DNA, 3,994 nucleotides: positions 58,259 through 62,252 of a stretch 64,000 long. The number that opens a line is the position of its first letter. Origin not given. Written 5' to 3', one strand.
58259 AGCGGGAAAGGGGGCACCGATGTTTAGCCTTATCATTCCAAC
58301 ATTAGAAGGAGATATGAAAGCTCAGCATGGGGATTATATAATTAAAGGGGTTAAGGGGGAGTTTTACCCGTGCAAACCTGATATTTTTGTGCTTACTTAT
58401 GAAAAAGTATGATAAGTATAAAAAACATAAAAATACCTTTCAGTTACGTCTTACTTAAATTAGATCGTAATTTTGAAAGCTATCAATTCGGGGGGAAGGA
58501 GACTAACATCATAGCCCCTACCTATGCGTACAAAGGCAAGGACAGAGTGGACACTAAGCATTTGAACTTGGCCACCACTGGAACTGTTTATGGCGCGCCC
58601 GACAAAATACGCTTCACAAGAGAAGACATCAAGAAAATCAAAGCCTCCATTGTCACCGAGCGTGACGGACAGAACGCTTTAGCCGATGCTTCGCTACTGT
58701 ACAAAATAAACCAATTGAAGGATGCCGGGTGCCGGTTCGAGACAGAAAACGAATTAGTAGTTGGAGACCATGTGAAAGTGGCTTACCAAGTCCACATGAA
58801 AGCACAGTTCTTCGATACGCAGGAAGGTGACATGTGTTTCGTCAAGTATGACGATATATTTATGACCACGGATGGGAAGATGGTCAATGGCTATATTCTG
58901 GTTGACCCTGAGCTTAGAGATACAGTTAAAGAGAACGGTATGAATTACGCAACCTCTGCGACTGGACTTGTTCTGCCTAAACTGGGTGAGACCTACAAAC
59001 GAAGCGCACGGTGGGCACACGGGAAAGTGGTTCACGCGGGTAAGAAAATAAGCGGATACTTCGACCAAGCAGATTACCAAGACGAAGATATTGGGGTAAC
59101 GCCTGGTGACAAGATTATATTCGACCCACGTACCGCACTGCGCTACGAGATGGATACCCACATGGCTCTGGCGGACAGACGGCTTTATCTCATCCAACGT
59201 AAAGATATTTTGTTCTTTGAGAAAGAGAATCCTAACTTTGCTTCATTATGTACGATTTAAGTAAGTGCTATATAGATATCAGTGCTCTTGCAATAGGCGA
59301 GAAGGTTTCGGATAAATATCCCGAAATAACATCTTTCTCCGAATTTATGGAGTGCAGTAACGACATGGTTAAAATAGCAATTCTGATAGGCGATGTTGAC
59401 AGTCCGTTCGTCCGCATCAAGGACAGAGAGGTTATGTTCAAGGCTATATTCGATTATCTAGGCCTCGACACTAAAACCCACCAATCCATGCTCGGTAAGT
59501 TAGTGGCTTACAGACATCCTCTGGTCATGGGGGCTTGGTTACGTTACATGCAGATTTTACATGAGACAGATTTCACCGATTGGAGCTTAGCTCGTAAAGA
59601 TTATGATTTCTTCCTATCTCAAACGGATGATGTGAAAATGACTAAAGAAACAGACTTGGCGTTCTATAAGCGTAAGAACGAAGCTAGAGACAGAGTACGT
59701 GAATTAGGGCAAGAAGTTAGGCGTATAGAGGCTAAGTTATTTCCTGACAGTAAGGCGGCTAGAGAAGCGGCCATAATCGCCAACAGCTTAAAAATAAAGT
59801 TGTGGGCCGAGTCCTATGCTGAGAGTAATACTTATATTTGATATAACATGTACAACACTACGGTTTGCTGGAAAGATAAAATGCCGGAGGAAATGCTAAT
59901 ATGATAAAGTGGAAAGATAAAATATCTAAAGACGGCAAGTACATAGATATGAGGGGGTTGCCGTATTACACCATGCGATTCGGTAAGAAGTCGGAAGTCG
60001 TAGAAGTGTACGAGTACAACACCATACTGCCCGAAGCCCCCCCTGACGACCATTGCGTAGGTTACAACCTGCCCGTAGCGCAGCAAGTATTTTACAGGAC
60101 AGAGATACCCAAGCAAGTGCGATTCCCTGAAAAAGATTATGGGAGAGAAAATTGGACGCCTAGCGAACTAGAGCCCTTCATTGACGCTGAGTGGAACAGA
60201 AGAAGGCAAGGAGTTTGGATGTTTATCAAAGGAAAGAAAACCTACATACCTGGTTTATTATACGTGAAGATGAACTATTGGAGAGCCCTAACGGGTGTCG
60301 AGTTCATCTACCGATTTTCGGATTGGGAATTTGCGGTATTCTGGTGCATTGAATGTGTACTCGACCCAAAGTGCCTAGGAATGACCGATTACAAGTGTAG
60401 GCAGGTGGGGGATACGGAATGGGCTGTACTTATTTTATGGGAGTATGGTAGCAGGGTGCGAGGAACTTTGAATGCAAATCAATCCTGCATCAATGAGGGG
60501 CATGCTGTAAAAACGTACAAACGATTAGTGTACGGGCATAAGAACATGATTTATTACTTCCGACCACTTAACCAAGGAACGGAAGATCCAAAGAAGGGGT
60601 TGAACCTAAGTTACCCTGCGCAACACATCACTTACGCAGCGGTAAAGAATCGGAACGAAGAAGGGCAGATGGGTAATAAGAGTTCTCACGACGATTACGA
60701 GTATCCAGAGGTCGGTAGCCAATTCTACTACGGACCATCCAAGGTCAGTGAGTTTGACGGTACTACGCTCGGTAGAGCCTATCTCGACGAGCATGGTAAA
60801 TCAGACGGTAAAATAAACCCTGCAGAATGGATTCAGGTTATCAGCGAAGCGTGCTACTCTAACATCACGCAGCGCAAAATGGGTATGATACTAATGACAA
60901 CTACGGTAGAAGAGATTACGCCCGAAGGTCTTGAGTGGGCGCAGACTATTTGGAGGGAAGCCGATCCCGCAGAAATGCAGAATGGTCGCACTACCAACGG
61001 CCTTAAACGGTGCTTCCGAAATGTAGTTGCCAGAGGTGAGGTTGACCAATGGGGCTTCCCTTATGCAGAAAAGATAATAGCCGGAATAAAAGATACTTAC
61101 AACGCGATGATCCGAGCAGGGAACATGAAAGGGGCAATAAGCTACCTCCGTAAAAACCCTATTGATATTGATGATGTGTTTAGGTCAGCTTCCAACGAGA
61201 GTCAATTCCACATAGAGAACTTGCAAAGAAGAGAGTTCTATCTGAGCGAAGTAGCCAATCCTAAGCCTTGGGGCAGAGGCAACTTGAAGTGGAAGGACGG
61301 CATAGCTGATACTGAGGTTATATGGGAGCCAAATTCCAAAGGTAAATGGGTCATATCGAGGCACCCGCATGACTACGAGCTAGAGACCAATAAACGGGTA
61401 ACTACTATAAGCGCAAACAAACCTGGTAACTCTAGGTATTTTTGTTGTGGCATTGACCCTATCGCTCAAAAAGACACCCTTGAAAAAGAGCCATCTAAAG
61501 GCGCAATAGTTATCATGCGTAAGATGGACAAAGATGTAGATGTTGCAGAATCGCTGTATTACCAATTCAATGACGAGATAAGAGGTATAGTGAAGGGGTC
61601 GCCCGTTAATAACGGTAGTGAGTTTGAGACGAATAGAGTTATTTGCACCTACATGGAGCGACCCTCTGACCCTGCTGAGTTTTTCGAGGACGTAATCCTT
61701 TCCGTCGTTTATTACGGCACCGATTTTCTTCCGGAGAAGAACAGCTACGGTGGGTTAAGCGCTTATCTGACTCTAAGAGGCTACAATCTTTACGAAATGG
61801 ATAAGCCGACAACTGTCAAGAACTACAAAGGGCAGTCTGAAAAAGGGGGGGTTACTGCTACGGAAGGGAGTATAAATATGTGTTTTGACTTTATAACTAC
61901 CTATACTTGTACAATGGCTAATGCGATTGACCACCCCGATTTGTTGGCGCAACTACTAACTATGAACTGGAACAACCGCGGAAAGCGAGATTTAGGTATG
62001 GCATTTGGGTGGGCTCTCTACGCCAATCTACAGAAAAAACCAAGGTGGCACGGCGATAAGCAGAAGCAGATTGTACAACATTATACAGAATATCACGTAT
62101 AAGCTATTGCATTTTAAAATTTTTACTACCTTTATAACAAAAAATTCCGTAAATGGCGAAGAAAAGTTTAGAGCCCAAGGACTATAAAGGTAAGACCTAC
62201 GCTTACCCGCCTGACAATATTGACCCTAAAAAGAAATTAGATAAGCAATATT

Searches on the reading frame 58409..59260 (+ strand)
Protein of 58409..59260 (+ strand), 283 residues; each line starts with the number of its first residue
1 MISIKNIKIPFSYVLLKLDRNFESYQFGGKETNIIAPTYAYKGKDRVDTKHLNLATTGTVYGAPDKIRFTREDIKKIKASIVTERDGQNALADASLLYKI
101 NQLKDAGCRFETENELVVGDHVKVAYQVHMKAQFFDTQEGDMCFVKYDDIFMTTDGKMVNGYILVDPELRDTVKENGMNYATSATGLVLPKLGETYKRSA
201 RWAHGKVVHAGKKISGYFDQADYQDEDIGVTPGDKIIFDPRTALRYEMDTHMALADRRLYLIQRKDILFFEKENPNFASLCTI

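Call 54: search_protein_families(library=phrogs, proteins=[window:58409-59260:+], max_evalue=0.00001)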
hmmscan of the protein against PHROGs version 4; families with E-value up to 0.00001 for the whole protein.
window:58409-59260:+ (283 aa): 1 family
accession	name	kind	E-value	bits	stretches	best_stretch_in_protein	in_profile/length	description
phrog_3188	-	other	4.9e-06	27.3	0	180-272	18-95/96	co-chaperonin GroES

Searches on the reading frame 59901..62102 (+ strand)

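Call 54: search_protein_families(library=phrogs, proteins=[window:59901-62102:+], max_evalue=0.00001)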
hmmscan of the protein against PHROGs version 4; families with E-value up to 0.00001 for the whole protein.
window:59901-62102:+ (733 aa): 1 family
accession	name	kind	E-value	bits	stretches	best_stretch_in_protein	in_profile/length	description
phrog_6681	-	head and packaging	5e-42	145.1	2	27-544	24-567/758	terminase large subunit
